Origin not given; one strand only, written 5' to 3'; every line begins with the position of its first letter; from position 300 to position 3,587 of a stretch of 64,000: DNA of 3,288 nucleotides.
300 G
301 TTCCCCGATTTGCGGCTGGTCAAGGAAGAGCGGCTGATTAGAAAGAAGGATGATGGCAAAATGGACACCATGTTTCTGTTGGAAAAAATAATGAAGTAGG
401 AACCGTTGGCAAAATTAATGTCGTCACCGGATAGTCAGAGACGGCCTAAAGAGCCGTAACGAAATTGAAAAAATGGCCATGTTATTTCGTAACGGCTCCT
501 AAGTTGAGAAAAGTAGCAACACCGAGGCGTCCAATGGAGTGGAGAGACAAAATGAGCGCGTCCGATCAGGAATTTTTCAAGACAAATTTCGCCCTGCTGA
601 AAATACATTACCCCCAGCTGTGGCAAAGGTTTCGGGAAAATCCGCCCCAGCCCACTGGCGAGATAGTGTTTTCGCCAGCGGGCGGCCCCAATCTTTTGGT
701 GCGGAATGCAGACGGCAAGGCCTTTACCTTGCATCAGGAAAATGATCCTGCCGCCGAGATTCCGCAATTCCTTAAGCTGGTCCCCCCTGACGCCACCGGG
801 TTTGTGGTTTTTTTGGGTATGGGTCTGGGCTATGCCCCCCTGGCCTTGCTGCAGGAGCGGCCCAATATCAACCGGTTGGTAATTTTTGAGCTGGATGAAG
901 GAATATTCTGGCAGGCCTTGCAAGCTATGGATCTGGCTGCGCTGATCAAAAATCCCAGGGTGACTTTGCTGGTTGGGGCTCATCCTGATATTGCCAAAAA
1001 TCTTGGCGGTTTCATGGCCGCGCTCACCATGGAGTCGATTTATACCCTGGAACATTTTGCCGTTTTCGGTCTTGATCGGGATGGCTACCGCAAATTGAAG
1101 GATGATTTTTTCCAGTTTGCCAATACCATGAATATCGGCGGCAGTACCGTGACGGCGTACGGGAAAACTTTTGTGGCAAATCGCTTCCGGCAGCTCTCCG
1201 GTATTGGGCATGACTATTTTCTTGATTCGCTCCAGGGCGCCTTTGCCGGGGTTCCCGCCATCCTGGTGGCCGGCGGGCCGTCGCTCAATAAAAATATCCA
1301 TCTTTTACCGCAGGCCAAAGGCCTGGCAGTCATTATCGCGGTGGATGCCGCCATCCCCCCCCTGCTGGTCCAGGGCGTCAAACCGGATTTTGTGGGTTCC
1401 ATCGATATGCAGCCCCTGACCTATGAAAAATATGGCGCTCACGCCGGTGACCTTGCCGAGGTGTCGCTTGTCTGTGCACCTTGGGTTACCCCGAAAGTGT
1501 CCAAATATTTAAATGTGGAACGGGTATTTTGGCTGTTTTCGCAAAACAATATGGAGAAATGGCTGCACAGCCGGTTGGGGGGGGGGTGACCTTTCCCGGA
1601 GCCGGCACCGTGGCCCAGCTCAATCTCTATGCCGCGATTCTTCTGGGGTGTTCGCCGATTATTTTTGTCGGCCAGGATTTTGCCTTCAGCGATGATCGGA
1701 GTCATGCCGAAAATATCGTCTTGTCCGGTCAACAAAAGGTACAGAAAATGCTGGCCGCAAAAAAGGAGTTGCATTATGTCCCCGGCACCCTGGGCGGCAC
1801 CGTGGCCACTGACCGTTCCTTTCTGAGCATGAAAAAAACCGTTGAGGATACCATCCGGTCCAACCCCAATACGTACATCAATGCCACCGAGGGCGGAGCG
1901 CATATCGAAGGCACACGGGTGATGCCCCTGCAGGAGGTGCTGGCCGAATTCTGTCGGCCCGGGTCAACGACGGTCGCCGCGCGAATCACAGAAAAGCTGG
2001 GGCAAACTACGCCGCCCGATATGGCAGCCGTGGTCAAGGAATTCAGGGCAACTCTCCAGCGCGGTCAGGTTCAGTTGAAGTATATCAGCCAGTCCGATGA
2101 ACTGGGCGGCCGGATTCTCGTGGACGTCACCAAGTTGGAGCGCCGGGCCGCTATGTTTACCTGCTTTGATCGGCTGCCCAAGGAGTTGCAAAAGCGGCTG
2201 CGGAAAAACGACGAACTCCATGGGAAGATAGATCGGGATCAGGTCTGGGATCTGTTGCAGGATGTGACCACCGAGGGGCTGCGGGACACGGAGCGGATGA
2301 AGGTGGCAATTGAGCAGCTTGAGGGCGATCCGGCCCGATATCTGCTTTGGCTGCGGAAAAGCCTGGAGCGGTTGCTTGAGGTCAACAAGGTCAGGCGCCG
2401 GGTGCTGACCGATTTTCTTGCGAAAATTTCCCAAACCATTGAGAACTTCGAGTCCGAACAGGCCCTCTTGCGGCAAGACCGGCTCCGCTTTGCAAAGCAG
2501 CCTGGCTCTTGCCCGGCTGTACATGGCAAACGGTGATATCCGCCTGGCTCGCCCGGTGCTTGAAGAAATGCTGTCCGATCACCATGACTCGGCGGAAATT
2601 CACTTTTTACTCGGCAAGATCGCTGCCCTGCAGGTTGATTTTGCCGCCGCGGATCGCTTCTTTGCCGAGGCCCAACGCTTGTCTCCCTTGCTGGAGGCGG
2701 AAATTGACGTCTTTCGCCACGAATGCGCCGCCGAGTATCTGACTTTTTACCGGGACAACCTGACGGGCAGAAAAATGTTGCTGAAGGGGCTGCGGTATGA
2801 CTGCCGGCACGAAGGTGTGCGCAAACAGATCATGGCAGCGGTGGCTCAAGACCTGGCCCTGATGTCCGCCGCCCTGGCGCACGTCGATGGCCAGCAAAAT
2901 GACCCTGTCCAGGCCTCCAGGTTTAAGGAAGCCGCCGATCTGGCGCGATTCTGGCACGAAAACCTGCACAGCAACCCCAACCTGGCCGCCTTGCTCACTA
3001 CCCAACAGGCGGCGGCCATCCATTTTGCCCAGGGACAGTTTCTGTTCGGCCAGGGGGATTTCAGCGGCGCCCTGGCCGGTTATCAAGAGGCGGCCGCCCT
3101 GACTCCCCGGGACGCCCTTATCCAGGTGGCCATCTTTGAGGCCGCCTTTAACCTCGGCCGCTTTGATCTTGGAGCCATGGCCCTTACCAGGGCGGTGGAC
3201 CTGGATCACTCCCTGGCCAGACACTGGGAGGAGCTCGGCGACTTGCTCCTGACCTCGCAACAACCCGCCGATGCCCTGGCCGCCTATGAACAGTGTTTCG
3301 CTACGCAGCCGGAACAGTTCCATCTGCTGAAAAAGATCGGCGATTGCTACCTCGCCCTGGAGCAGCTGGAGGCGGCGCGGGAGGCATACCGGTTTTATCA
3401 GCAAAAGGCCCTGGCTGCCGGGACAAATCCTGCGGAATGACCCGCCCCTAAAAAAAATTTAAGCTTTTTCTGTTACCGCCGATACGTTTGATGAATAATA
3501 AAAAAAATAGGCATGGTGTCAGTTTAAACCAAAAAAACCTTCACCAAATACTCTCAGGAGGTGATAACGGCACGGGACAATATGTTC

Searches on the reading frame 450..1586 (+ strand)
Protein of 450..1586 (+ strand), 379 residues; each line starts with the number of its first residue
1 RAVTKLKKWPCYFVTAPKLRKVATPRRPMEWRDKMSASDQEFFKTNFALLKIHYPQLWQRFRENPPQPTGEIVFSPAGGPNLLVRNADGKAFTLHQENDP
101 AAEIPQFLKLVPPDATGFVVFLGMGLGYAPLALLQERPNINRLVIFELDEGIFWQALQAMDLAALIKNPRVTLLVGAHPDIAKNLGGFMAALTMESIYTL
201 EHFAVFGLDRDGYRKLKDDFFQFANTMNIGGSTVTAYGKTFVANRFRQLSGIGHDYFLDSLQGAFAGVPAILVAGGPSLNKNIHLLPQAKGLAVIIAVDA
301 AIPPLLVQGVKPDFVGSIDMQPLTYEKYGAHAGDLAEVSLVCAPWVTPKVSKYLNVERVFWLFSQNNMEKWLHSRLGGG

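Call 20: search_protein_families(library=pfam, max_evalue=0.001, proteins=[window:450-1586:+])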
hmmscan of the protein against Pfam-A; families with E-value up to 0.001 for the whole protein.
window:450-1586:+ (379 aa): 2 families
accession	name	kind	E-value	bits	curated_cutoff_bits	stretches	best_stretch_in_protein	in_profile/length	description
PF01973.23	MptE-like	-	1.3e-21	77.6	34.6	1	257-363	14-120/171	6-hydroxymethylpterin diphosphokinase MptE-like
PF20157.4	Maf_flag10_N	-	3.9e-11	43.3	23.5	1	109-168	107-163/228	Glycosyltransferase Maf N-terminal domain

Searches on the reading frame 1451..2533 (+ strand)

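Call 20: search_protein_families(library=pfam, max_evalue=0.001, proteins=[window:1451-2533:+])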
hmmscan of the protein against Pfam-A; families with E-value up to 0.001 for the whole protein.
window:1451-2533:+ (361 aa): 1 family
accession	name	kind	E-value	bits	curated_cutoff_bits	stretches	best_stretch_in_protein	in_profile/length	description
PF01973.23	MptE-like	-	1e-06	29.1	34.6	1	47-81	136-170/171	6-hydroxymethylpterin diphosphokinase MptE-like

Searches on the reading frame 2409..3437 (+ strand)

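Call 20: search_protein_families(library=pfam, max_evalue=0.001, proteins=[window:2409-3437:+])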
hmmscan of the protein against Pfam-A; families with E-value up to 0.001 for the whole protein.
window:2409-3437:+ (343 aa): 12 families
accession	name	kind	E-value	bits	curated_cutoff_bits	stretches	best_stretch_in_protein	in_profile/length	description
PF13432.12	TPR_16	-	6.7e-16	58.8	32.7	2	32-93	1-62/65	Tetratricopeptide repeat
PF07719.23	TPR_2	-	9.5e-15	53.9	27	1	202-235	1-34/34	Tetratricopeptide repeat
PF13428.12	TPR_14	-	1.9e-14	53.2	23.5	1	32-71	5-44/44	Tetratricopeptide repeat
PF13181.12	TPR_8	-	3.5e-11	42.8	25.7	0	310-328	7-25/34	Tetratricopeptide repeat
PF14559.12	TPR_19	-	5.7e-11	43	25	1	280-326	1-47/68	Tetratricopeptide repeat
PF13414.12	TPR_11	-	1.8e-08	34.4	26.8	0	212-239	4-31/42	TPR repeat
PF00515.34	TPR_1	-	4.9e-08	32.9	27.8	0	307-328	4-25/34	Tetratricopeptide repeat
PF13424.12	TPR_12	-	9.4e-06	26.2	30.1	0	269-328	2-69/77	Tetratricopeptide repeat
PF25063.1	ARM_TT21_C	-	1.1e-05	25.9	35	0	247-302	106-161/209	Tetratricopeptide repeat protein 21 C-terminal ARM domain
PF23914.1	TPR_CcmH_CycH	-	5.3e-05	23.5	42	0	41-92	100-151/158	Cytochrome c-type biogenesis protein H TPR domain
PF09976.15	TPR_21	-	0.00033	20.9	25.5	0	200-303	74-179/193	Tetratricopeptide repeat-like domain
PF25060.1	ARM_TT21_2nd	-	0.00035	20.6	27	0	29-73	223-267/270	Tetratricopeptide repeat protein 21 second ARM domain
